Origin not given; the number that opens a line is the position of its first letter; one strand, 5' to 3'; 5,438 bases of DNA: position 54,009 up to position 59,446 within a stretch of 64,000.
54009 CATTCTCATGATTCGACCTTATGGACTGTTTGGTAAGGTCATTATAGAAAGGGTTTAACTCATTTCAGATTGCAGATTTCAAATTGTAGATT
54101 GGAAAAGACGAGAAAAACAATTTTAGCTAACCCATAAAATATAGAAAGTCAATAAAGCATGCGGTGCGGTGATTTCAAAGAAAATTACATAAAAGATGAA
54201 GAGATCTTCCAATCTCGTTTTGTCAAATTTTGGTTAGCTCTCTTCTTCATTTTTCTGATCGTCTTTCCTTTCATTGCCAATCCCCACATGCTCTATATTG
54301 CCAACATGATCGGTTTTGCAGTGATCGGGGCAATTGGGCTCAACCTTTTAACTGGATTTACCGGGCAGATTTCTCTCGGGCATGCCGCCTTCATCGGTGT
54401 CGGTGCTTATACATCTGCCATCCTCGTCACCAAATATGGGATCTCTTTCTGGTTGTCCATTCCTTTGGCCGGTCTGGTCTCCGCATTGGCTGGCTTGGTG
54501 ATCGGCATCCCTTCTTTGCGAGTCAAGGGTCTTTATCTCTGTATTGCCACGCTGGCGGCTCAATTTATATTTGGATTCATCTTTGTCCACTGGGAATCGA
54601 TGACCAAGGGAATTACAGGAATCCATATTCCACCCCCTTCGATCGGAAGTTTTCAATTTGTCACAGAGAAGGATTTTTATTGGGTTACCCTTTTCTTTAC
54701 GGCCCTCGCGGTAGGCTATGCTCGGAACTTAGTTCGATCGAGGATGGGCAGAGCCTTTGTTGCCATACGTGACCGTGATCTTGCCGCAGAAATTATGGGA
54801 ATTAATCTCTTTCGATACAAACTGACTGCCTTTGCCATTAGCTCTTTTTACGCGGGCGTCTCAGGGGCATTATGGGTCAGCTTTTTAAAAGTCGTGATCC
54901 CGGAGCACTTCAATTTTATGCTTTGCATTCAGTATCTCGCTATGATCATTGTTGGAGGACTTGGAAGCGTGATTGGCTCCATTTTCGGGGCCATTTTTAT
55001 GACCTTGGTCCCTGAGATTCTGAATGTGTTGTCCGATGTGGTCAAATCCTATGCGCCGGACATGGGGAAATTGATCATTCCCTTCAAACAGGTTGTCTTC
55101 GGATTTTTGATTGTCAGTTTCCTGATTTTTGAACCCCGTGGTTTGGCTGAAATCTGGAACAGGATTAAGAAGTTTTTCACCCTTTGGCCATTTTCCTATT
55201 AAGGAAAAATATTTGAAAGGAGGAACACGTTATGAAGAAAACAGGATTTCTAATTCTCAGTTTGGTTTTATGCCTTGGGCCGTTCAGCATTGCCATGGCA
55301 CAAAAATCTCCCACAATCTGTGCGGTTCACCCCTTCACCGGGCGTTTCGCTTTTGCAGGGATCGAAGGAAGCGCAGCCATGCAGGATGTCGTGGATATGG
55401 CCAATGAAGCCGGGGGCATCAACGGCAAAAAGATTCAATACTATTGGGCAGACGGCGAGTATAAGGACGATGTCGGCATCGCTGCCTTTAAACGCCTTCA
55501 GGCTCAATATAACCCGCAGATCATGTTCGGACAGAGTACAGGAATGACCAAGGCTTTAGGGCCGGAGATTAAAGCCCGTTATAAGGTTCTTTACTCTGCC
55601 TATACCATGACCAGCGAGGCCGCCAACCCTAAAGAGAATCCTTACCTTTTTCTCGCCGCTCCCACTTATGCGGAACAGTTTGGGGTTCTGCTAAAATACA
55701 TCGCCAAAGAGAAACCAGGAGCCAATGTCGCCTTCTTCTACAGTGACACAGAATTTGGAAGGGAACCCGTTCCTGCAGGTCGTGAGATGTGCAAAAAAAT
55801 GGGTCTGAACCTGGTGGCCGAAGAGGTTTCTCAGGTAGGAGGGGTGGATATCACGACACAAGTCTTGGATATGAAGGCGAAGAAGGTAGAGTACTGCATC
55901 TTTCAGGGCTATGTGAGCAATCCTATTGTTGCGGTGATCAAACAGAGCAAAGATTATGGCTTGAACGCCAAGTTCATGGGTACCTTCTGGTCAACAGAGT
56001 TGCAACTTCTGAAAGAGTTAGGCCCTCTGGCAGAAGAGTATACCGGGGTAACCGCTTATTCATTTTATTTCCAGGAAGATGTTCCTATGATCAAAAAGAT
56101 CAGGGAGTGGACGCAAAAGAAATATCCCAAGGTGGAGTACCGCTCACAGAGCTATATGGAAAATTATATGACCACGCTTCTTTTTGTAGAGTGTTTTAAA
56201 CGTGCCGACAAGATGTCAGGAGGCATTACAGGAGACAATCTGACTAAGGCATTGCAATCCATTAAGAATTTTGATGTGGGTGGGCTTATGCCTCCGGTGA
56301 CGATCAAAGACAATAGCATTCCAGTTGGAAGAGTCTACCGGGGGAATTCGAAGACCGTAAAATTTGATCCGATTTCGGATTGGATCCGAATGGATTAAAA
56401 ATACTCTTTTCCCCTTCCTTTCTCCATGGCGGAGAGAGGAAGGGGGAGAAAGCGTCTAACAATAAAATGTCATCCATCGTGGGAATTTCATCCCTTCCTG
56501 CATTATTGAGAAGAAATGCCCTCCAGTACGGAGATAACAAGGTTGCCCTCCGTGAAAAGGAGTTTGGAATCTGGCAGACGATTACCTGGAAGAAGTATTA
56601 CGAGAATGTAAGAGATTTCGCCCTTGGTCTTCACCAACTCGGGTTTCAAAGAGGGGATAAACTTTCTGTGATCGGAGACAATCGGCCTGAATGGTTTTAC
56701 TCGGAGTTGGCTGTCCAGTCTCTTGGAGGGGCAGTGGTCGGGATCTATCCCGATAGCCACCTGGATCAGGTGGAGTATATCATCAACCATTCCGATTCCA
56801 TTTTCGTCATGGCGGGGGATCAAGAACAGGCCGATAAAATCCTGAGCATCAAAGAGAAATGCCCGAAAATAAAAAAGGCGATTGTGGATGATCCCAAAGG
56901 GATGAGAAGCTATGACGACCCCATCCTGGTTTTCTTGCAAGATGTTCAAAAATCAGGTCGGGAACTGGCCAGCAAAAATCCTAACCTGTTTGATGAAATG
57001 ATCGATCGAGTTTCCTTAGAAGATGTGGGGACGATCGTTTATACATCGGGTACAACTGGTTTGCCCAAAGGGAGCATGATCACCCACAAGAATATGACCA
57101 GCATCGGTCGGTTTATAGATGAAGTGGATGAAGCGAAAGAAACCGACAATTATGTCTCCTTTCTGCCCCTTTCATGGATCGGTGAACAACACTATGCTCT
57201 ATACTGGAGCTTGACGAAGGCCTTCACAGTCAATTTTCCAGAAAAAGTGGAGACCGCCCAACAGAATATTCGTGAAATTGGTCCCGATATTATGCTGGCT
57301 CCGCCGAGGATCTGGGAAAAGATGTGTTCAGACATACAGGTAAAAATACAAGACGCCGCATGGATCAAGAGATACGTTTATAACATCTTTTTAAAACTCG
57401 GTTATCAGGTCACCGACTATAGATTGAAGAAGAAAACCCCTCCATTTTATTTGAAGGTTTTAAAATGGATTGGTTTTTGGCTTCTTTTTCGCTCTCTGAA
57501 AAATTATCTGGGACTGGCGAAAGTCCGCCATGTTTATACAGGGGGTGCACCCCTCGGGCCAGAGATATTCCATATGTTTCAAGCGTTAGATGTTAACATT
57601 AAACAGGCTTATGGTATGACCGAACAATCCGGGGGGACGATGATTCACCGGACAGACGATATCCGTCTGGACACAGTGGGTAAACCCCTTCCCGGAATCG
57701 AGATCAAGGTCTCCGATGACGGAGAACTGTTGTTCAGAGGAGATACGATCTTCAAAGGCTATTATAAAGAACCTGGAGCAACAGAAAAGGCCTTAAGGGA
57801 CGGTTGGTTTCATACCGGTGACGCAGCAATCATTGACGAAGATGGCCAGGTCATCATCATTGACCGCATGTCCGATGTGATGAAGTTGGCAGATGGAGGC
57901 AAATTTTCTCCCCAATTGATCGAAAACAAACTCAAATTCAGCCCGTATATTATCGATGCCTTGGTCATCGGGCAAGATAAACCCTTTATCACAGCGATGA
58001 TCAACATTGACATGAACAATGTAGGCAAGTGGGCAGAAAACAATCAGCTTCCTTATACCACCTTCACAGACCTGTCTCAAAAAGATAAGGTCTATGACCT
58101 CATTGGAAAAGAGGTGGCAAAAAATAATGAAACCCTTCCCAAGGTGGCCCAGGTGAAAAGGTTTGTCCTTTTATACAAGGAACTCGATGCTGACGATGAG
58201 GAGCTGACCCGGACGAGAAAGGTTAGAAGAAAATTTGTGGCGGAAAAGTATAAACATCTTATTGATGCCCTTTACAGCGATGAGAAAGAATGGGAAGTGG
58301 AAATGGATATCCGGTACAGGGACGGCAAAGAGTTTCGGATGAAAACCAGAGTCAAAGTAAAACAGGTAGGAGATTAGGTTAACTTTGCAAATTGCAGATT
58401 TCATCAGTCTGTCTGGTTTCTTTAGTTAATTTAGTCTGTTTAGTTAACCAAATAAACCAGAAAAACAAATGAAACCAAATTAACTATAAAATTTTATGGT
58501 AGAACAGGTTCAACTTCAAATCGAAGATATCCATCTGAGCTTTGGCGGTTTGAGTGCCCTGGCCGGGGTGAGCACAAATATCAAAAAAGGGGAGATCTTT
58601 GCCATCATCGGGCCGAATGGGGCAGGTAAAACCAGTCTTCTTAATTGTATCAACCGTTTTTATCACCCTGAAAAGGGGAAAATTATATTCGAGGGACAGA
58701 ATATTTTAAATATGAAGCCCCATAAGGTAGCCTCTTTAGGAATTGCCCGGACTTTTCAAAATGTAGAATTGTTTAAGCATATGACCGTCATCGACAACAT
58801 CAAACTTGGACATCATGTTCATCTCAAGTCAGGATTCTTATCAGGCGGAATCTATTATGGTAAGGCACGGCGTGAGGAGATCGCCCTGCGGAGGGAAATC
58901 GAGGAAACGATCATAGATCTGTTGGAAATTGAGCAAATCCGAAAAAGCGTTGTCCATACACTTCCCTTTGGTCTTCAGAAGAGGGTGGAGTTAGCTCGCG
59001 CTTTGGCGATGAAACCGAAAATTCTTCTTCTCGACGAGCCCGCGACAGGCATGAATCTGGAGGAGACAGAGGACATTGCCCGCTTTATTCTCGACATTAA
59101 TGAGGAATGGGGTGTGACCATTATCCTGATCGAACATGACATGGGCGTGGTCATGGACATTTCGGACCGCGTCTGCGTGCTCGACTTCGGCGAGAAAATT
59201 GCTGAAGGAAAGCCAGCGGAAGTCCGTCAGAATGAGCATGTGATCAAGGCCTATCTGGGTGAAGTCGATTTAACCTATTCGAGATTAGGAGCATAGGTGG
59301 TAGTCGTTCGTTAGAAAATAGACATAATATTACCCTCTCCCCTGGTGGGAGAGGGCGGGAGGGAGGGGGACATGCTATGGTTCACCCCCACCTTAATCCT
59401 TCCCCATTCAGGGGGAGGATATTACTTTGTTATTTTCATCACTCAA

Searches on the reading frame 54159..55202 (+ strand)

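Call 61: search_protein_families(library=pfam, proteins=[window:54159-55202:+], max_evalue=0.00001)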
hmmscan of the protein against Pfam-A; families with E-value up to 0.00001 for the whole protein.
window:54159-55202:+ (347 aa): 1 family
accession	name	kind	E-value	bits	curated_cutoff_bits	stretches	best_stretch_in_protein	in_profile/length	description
PF02653.21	BPD_transp_2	-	2.2e-48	165.2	26.8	1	44-319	2-266/269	Branched-chain amino acid transport system / permease component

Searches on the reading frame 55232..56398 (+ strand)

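Call 61: search_protein_families(library=pfam, proteins=[window:55232-56398:+], max_evalue=0.00001)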
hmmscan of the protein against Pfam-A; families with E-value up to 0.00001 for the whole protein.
window:55232-56398:+ (388 aa): 3 families
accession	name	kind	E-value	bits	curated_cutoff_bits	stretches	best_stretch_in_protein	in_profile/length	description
PF13458.12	Peripla_BP_6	-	8e-56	190.6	31.7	1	29-361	4-326/343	Periplasmic binding protein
PF13433.12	Peripla_BP_5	-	1.3e-10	41.3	27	1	29-327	3-296/363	Periplasmic binding protein domain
PF01094.35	ANF_receptor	-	1.2e-07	31.5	25.4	1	49-359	5-335/353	Receptor family ligand binding region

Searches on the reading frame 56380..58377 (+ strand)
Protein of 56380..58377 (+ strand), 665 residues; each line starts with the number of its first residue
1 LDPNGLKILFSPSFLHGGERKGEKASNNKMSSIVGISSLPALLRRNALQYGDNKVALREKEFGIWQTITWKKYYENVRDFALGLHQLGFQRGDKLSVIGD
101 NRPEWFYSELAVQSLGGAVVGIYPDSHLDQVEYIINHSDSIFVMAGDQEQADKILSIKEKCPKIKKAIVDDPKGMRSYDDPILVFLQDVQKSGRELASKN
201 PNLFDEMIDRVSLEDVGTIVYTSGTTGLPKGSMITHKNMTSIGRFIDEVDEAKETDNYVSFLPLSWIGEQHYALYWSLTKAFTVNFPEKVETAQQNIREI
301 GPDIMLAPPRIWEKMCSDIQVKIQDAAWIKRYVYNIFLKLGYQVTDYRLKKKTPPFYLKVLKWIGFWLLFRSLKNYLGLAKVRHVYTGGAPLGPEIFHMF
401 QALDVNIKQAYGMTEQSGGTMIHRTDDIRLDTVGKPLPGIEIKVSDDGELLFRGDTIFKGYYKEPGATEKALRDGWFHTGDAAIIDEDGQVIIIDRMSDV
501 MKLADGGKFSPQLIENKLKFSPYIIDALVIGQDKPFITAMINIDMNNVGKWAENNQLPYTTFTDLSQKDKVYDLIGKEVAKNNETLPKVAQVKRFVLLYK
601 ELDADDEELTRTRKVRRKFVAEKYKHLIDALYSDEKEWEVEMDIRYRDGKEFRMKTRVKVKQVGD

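Call 71: search_protein_families(library=pfam, proteins=[window:56380-58377:+], max_evalue=0.01)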
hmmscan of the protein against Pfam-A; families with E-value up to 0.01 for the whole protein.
window:56380-58377:+ (665 aa): 2 families
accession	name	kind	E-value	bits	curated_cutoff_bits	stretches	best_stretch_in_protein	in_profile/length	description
PF00501.34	AMP-binding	-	4.5e-71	240.1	29.9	1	44-462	2-384/384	AMP-binding enzyme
PF23562.2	AMP-binding_C_3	-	2.3e-12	47.8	20.8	1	499-635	2-123/124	AMP-binding enzyme C-terminal domain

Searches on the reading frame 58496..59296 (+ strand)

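Call 71: search_protein_families(library=pfam, proteins=[window:58496-59296:+], max_evalue=0.01)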
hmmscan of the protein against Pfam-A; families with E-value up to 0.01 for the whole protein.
window:58496-59296:+ (266 aa): 10 families
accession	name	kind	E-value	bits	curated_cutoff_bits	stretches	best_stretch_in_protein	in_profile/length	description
PF00005.33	ABC_tran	-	5.2e-31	108.5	25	1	23-183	2-136/137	ABC transporter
PF12399.14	BCA_ABC_TP_C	-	1.5e-12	47.3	25.5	1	233-257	1-25/27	Branched-chain amino acid ATP-binding cassette transporter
PF13304.12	AAA_21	-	7.9e-09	36.4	27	1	34-54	1-21/304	AAA domain, putative AbiEii toxin, Type IV TA system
PF13476.12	AAA_23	-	4e-05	24.8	27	1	33-53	20-40/201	AAA domain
PF13175.12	AAA_15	-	0.00028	21.1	32.1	1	34-96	25-83/374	AAA ATPase domain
PF09818.15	ABC_ATPase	-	0.00068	19.2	23.2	0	28-54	76-101/283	P-loop domain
PF13555.12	AAA_29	-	0.0021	18.2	27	1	27-60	17-50/61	P-loop containing region of AAA domain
PF13401.12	AAA_22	-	0.0064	17.2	27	0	33-69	6-33/130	AAA domain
PF02463.25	SMC_N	-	0.0065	16.4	40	0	33-52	25-44/220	RecF/RecN/SMC N terminal domain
PF13191.12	AAA_16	-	0.007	17.3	32.6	0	30-72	22-63/167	AAA ATPase domain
